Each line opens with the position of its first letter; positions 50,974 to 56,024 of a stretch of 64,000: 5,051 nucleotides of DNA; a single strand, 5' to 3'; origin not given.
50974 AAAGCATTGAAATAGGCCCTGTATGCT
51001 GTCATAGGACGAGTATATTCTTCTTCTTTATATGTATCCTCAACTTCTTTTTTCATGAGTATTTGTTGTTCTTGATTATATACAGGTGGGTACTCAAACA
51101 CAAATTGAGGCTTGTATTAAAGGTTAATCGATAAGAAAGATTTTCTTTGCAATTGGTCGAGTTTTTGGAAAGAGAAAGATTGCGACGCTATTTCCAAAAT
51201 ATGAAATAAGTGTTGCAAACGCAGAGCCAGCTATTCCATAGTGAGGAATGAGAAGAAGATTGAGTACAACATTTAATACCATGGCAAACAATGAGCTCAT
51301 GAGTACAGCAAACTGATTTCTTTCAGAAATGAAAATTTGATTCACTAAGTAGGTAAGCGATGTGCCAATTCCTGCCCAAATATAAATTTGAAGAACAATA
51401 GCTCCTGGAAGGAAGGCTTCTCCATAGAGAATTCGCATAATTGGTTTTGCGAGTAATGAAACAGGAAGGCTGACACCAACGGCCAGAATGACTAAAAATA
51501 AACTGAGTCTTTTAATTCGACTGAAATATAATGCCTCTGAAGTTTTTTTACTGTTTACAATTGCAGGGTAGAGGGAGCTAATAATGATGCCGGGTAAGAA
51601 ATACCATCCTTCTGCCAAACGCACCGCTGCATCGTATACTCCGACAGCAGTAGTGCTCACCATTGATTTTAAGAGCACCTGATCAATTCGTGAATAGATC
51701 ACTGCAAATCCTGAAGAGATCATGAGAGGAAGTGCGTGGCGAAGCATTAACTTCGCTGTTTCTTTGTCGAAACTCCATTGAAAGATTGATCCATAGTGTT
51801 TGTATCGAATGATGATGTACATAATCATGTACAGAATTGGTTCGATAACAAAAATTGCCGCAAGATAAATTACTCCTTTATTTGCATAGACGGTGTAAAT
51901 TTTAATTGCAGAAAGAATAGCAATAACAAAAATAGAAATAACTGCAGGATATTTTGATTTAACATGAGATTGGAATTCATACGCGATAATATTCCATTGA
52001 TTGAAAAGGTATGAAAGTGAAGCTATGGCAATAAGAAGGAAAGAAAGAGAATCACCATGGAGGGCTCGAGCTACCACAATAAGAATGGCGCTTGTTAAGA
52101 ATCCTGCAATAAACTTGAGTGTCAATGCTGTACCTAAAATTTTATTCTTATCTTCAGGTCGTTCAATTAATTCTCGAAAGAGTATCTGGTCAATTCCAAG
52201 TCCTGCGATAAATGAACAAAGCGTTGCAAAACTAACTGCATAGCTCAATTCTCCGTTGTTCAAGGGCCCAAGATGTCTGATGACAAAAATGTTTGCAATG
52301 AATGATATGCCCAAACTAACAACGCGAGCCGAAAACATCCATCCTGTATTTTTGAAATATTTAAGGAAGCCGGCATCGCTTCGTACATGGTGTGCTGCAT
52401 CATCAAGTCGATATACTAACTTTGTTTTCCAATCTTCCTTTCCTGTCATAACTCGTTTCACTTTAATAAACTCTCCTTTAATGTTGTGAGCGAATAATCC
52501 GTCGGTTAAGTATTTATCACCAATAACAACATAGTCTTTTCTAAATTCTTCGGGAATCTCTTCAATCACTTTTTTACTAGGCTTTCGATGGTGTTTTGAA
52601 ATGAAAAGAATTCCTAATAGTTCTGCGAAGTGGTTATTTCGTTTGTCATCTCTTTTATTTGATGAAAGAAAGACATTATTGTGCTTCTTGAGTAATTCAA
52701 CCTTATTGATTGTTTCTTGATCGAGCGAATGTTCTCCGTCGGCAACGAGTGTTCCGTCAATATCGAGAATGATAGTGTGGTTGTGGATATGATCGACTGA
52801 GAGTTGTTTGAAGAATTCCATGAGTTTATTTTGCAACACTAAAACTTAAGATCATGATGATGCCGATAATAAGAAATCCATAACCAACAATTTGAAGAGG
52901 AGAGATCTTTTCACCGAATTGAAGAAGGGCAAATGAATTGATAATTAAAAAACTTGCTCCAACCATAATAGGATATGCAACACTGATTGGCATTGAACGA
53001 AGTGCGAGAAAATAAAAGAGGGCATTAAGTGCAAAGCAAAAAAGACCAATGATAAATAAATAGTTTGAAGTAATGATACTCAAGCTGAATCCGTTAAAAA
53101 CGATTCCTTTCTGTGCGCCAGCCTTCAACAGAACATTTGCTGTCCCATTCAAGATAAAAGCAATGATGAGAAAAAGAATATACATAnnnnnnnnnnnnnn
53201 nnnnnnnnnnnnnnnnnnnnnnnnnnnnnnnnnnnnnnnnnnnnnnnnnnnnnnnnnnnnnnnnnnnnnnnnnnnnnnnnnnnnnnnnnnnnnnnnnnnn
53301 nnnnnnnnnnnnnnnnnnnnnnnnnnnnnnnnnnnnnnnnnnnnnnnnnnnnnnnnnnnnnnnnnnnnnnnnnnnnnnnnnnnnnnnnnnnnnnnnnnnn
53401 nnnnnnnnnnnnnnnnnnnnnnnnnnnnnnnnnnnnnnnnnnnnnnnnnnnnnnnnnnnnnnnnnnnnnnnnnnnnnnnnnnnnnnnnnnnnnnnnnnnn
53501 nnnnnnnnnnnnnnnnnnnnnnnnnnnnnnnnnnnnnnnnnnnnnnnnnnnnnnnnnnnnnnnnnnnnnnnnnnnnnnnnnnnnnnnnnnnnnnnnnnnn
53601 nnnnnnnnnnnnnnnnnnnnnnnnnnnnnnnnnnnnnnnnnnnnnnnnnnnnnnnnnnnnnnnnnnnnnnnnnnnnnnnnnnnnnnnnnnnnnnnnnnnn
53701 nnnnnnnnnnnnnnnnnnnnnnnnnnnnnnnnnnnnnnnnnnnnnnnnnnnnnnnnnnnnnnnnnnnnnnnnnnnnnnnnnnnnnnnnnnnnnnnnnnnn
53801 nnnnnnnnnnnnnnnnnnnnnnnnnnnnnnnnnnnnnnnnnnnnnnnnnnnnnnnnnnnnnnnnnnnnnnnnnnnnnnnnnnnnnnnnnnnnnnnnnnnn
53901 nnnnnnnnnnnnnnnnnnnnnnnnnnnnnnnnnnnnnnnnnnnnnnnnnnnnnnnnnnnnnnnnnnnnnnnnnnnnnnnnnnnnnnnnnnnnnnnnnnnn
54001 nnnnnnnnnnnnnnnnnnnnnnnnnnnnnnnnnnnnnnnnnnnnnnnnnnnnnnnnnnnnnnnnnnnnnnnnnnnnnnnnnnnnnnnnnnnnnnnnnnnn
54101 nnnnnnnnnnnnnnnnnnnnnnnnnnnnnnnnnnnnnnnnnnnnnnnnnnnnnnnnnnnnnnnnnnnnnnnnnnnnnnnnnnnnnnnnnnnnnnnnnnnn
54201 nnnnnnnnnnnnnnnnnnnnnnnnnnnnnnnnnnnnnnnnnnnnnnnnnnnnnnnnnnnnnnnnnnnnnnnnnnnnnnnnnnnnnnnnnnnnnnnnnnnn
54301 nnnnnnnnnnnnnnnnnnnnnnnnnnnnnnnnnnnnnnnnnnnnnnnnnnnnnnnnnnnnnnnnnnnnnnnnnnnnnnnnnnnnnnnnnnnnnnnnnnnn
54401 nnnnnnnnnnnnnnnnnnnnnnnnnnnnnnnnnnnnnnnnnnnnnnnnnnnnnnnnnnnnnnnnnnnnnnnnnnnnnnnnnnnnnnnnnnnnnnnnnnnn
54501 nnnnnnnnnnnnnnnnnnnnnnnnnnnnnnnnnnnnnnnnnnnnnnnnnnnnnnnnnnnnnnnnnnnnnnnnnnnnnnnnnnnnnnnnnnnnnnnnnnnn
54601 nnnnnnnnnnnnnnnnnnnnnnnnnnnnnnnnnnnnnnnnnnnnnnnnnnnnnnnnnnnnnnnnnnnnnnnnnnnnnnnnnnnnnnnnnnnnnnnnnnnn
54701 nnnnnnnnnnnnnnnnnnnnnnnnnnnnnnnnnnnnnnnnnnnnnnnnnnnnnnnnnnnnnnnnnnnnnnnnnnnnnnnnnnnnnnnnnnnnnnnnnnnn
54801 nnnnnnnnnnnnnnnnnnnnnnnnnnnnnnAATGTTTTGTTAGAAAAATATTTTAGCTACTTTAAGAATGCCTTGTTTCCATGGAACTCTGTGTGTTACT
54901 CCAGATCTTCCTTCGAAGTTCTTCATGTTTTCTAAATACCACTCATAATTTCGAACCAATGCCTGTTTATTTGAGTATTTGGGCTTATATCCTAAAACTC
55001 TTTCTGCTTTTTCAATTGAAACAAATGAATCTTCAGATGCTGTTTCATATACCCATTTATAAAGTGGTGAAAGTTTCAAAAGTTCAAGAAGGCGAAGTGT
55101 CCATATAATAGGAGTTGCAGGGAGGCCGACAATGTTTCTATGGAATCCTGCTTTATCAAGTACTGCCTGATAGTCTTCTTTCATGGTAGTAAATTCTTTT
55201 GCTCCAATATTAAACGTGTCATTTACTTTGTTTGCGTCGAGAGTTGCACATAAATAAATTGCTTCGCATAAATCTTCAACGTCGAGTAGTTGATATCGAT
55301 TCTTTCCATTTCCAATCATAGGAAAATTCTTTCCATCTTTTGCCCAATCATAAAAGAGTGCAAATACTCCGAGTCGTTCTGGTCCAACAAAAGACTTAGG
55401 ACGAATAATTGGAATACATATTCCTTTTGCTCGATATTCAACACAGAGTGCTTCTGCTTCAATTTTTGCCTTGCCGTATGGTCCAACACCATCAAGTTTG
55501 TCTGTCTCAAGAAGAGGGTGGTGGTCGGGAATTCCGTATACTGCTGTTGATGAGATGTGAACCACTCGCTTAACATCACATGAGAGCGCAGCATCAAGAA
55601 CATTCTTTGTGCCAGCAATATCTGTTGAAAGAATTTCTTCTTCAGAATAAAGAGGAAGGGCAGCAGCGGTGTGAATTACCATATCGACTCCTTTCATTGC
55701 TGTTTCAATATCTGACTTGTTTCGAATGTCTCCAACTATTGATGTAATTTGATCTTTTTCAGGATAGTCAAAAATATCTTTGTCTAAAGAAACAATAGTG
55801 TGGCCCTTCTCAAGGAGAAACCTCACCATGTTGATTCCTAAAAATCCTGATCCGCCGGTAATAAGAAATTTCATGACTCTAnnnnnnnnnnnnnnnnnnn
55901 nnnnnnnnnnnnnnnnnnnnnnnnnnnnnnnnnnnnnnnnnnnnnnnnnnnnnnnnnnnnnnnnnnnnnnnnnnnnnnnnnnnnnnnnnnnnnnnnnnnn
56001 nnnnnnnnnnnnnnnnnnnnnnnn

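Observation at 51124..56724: Module resembling polyprenyl-phospho-pentose (DPA/Arn-like) donor synthesis: UbiA DPPR-synthase-like, SDR, GT-C, SMR-like and HAD phosphatase fused to a flippase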

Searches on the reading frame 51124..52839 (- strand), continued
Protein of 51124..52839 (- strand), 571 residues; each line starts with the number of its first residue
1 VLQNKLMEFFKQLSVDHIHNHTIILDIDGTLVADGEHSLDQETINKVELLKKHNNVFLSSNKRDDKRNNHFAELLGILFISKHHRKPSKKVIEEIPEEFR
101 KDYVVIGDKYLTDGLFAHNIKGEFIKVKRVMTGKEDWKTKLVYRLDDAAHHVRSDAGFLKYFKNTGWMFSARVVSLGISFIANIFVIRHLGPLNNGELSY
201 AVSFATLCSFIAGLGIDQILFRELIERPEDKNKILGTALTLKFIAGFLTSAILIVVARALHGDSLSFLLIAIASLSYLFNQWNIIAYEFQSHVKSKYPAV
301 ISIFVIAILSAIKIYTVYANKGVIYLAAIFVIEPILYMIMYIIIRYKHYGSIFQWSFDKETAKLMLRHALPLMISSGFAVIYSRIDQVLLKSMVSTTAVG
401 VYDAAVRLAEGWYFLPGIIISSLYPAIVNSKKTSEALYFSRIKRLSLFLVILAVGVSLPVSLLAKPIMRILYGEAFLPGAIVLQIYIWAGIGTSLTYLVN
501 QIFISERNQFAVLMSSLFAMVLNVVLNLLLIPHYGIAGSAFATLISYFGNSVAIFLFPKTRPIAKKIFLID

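Call 38: list_cluster_members(proteins=[P0001, P0121, P0122, P0129, P0188, P0170])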
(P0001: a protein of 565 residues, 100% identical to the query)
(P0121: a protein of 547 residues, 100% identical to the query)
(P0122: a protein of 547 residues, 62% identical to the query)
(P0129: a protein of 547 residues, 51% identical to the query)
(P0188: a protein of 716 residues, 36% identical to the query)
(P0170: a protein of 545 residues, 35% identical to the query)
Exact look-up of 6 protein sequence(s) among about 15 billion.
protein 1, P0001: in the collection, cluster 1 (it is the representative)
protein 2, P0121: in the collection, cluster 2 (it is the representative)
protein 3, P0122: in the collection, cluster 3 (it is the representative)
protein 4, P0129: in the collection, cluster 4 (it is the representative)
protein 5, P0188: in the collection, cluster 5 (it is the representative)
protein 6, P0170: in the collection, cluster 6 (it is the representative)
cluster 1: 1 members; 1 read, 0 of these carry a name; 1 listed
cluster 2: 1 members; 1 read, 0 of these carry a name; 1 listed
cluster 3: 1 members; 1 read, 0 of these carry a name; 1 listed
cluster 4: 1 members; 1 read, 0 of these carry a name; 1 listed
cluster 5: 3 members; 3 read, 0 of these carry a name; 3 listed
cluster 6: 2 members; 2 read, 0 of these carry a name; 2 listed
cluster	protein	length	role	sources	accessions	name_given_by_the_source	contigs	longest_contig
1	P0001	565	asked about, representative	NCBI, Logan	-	-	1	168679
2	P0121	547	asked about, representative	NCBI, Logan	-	-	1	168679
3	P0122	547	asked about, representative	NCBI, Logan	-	-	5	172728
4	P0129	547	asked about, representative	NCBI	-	-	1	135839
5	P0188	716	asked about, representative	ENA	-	-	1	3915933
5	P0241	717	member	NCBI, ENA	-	-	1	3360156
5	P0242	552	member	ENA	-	-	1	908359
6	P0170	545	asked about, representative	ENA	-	-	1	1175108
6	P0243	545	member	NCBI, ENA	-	-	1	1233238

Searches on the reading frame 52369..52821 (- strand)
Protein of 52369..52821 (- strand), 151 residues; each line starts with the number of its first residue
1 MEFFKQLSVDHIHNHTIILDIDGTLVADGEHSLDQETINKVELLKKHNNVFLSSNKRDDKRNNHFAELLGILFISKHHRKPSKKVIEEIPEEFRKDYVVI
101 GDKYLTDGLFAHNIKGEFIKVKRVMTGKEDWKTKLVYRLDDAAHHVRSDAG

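Call 73: search_protein_representatives(protein=window:52369-52821:-)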
Query: 151 residues. Proteins with E-value up to 0.001 (for the whole library): 338; up to 1e-10: 256; up to 1e-30: 8. The best 150 are listed.
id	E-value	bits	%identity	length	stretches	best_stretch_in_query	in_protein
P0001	4.4e-93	325.3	100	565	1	1-151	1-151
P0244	3.1e-34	134.4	46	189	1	4-144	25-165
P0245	2.7e-32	128.1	49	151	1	1-142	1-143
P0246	6.2e-32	126.9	43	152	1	2-146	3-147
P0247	1.4e-31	125.7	47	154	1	2-144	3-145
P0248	3.4e-31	124.5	44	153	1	1-143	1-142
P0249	4.6e-31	124.0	44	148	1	1-142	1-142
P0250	5.4e-31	123.8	45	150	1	3-144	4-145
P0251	2.0e-30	122.0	44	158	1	3-146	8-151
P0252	5.4e-30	120.6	44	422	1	1-145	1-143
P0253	2.7e-29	118.3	44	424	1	3-144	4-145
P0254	1.9e-28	115.6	43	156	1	2-146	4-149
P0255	4.4e-28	114.4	42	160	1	3-146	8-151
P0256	8.4e-28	113.5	44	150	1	3-144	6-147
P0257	1.1e-27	113.1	44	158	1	5-144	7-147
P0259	2.8e-27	111.8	38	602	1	2-142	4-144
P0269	7.7e-26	107.1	44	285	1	7-141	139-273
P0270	8.3e-26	107.0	42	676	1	1-145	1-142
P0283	9.8e-25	103.5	41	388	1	3-142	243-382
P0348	2.3e-20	89.4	38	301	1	4-146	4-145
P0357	6.5e-20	87.9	39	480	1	1-144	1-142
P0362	1.8e-19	86.5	33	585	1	4-146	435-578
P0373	1.1e-18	83.9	38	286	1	2-145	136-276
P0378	1.7e-18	83.3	39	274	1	13-140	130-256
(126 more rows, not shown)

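Call 74: search_protein_families(library=pfam, proteins=[P0259, P0270, P0357, P0362, P0283, P0269, P0373, P0378, P0348, P0252], max_evalue=0.01)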
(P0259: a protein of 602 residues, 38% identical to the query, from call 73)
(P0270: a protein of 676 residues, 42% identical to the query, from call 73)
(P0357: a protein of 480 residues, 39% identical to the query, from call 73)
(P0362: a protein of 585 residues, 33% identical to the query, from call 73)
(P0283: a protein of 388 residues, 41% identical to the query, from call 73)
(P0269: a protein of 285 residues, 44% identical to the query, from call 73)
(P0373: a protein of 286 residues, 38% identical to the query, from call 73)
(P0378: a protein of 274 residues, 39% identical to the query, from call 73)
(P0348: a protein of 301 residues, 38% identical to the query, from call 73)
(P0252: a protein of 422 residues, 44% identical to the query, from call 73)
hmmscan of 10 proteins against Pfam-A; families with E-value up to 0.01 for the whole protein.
P0259 (602 aa): 4 families
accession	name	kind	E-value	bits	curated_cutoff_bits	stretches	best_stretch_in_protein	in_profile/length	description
PF09852.15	DUF2079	-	1.1e-17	64.7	28.2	1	185-548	11-395/459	Predicted membrane protein (DUF2079)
PF09419.16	PGP_phosphatase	-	6e-06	26.4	20.4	1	14-122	41-162/168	Mitochondrial PGP phosphatase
PF13242.12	Hydrolase_like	-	0.0026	18.1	22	1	82-131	4-56/75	HAD-hyrolase-like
PF13344.12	Hydrolase_6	-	0.008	16.6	27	0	19-107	1-91/101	Haloacid dehalogenase-like hydrolase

P0270 (676 aa): 2 families
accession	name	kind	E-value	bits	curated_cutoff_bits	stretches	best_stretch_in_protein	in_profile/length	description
PF13231.12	PMT_2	-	1e-08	36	26.1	1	222-362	5-142/160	Dolichyl-phosphate-mannose-protein mannosyltransferase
PF13242.12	Hydrolase_like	-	6.5e-05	23.2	22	1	85-124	15-54/75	HAD-hyrolase-like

P0357 (480 aa): 3 families
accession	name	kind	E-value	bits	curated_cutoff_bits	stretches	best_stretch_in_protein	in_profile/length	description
PF00534.26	Glycos_transf_1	-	0.00054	20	26.4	1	344-405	64-125/172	Glycosyl transferases group 1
PF13344.12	Hydrolase_6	-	0.00062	20.2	27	1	17-71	1-56/101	Haloacid dehalogenase-like hydrolase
PF20706.3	GT4-conflict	-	0.0024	17.4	26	1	341-403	251-312/385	Family 4 Glycosyltransferase in conflict systems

P0362 (585 aa): 2 families
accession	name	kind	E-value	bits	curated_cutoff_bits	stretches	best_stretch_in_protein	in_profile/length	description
PF09419.16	PGP_phosphatase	-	1.1e-05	25.6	20.4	1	449-554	44-164/168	Mitochondrial PGP phosphatase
PF13242.12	Hydrolase_like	-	0.00085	19.6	22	1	512-555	4-50/75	HAD-hyrolase-like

P0283 (388 aa): 5 families
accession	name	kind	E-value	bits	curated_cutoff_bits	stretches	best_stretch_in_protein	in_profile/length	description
PF00535.33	Glycos_transf_2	-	2.2e-27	96.5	23.3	1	4-170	1-167/168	Glycosyl transferase family 2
PF13641.12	Glyco_tranf_2_3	-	6.2e-09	36.6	27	1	3-125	3-129/230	Glycosyltransferase like family 2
PF09419.16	PGP_phosphatase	-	1.1e-05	25.5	20.4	1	256-355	43-157/168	Mitochondrial PGP phosphatase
PF08282.18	Hydrolase_3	-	0.0007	19.8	20.9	1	257-294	1-38/255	haloacid dehalogenase-like hydrolase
PF13242.12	Hydrolase_like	-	0.0013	19.1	22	1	319-362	3-49/75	HAD-hyrolase-like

P0269 (285 aa): 4 families
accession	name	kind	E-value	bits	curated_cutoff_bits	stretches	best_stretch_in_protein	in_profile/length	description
PF04138.20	GtrA_DPMS_TM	-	2.2e-05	25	26.1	1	19-127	9-117/117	GtrA/DPMS, transmembrane domain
PF09419.16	PGP_phosphatase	-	4.1e-05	23.7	20.4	1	149-250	44-160/168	Mitochondrial PGP phosphatase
PF13242.12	Hydrolase_like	-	0.0015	18.8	22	1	224-255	16-50/75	HAD-hyrolase-like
PF00702.32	Hydrolase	-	0.0035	18.2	26.4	0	174-246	108-190/191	haloacid dehalogenase-like hydrolase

P0373 (286 aa): 3 families
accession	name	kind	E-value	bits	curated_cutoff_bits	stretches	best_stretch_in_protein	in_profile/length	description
PF04138.20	GtrA_DPMS_TM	-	5.9e-13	49.5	26.1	1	7-127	1-117/117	GtrA/DPMS, transmembrane domain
PF09419.16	PGP_phosphatase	-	8e-05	22.7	20.4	1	149-252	43-163/168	Mitochondrial PGP phosphatase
PF13242.12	Hydrolase_like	-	0.0011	19.3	22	1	212-254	3-50/75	HAD-hyrolase-like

P0378 (274 aa): 4 families
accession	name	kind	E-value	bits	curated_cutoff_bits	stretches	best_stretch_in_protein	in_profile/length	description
PF01790.23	LGT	-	1.4e-11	44.7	24.9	1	45-112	173-238/240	Prolipoprotein diacylglyceryl transferase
PF09419.16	PGP_phosphatase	-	0.00088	19.3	20.4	1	132-230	42-156/168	Mitochondrial PGP phosphatase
PF00702.32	Hydrolase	-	0.0022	18.9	26.4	0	132-151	2-20/191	haloacid dehalogenase-like hydrolase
PF13344.12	Hydrolase_6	-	0.0029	18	27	1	134-219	1-89/101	Haloacid dehalogenase-like hydrolase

P0348 (301 aa): 4 families
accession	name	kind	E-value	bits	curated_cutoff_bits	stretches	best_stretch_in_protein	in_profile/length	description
PF01040.23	UbiA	-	7.7e-22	78.2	34.2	1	164-297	3-137/250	UbiA prenyltransferase family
PF13242.12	Hydrolase_like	-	4.6e-05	23.7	22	1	78-127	2-54/75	HAD-hyrolase-like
PF09419.16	PGP_phosphatase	-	0.0003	20.9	20.4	0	93-119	135-161/168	Mitochondrial PGP phosphatase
PF00702.32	Hydrolase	-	0.00081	20.3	26.4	1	13-115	79-191/191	haloacid dehalogenase-like hydrolase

P0252 (422 aa): 4 families
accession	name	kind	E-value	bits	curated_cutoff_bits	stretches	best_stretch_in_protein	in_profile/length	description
PF01040.23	UbiA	-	9.8e-24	84.4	34.2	1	181-381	22-229/250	UbiA prenyltransferase family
PF09419.16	PGP_phosphatase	-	2e-05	24.7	20.4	1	15-119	42-163/168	Mitochondrial PGP phosphatase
PF13242.12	Hydrolase_like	-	0.00063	20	22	1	78-120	3-49/75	HAD-hyrolase-like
PF08282.18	Hydrolase_3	-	0.0094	16.1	20.9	0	17-71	1-55/255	haloacid dehalogenase-like hydrolase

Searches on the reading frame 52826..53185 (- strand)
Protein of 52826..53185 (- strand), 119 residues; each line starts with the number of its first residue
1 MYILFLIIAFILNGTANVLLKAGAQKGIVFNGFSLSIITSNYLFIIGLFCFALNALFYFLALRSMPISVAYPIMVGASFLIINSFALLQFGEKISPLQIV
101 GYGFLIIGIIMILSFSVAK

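Call 3: search_protein_families(library=pfam, proteins=[window:52826-53185:-], max_evalue=0.01)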
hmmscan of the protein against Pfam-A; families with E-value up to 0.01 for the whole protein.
window:52826-53185:- (119 aa): 3 families
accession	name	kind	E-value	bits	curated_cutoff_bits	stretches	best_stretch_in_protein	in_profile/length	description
PF00892.27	EamA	-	1e-05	26.2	28.2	1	38-113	62-134/135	EamA-like transporter family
PF10639.15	TMEM234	-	4.4e-05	24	30.1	1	6-112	1-112/113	Putative transmembrane family 234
PF00893.25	Multi_Drug_Res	-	0.00011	23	23.7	1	4-103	4-91/93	Small Multidrug Resistance protein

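Call 4: search_protein_families(library=ncbifam, proteins=[window:52826-53185:-], max_evalue=0.01)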
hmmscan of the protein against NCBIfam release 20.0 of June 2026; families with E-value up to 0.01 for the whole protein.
window:52826-53185:- (119 aa): 13 families
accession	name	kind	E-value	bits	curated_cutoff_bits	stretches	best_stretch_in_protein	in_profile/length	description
NF002816.2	PRK02971.1-2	equivalog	3.3e-08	34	99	1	40-113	43-117/120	4-amino-4-deoxy-L-arabinose-phosphoundecaprenol flippase subunit ArnF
NF007767.1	PRK10452.1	equivalog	1.2e-07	31.9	122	1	36-114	25-103/120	multidrug/spermidine efflux SMR transporter subunit MdtJ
NF011625.2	PRK15051.1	equivalog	2e-07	31.2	92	1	24-112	23-107/111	4-amino-4-deoxy-L-arabinose-phosphoundecaprenol flippase subunit ArnE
NF033137.0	SMR_qac_int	equivalog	8.3e-07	29.5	188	1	43-113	34-101/109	Qac family quaternary ammonium compound efflux SMR transporter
NF000276.2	SMR_qac_E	exception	1e-06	29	185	1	4-111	4-99/101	quaternary ammonium compound efflux SMR transporter QacE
NF000278.1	SMR_qac_G2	exception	3.4e-06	27.4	220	1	49-114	38-103/110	quaternary ammonium compound efflux SMR transporter QacG2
NF000067.2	SMR_qac_FL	exception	6.6e-05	23.4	205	1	50-113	39-102/110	quaternary ammonium compound efflux SMR transporter QacL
TIGR03340.1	phn_DUF6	hypoth_equivalog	7.7e-05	22.5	288.15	1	53-113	71-134/281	phosphonate utilization associated putative membrane protein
NF033136.1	SMR_qac_K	exception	8.7e-05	23.2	205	1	40-115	32-104/110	quaternary ammonium compound efflux SMR transporter QacK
NF008512.1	PRK11431.1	equivalog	0.0006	20.1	126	1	11-111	7-99/104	quaternary ammonium compound efflux SMR transporter SugE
NF051482.1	EbrB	exception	0.0015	19.1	160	1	43-112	31-101/105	SMR family multidrug efflux transporter EbrB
NF051481.1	EbrA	exception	0.0041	17.4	160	1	4-112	6-102/104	SMR family multidrug efflux transporter EbrA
NF007087.1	PRK09541.1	subfamily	0.0068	16.9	162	1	48-116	37-105/110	EmrE family multidrug efflux SMR transporter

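Call 9: search_solved_structures(query=window:52826-53185:-, max_evalue=1)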
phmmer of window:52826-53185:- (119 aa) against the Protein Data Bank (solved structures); distinct sequences matched with E-value up to 1: 7.
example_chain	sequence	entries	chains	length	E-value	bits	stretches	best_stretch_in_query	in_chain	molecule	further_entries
7jk8_A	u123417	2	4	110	0.016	18.9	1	48-113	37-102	Multidrug SMR transporter | Multidrug transporter EmrE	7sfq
3b5d_A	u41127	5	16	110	0.099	16.4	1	48-113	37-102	Multidrug transporter emrE | SMR family multidrug efflux protein EmrE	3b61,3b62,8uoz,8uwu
2i68_A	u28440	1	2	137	0.14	15.9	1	48-113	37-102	Protein emrE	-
8uwu_A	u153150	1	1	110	0.2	15.4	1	48-113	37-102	SMR family multidrug efflux protein EmrE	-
7mgx_A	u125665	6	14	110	0.24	15.1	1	48-113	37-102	Multidrug transporter EmrE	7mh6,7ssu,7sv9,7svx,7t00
8uoz_B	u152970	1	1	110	0.3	14.8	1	48-113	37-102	SMR family multidrug efflux protein EmrE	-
8vxu_A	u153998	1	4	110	0.69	13.6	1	31-113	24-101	Multidrug resistance protein, SMR family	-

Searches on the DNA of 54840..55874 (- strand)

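Call 45: search_dna_similar(query=L045:6682-9029:+, collection=ecoli_genomes, mode=distant, max_evalue=0.001, max_rows=10)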
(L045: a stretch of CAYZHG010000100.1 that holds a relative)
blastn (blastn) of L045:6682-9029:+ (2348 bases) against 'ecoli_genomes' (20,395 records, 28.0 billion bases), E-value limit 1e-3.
No match.
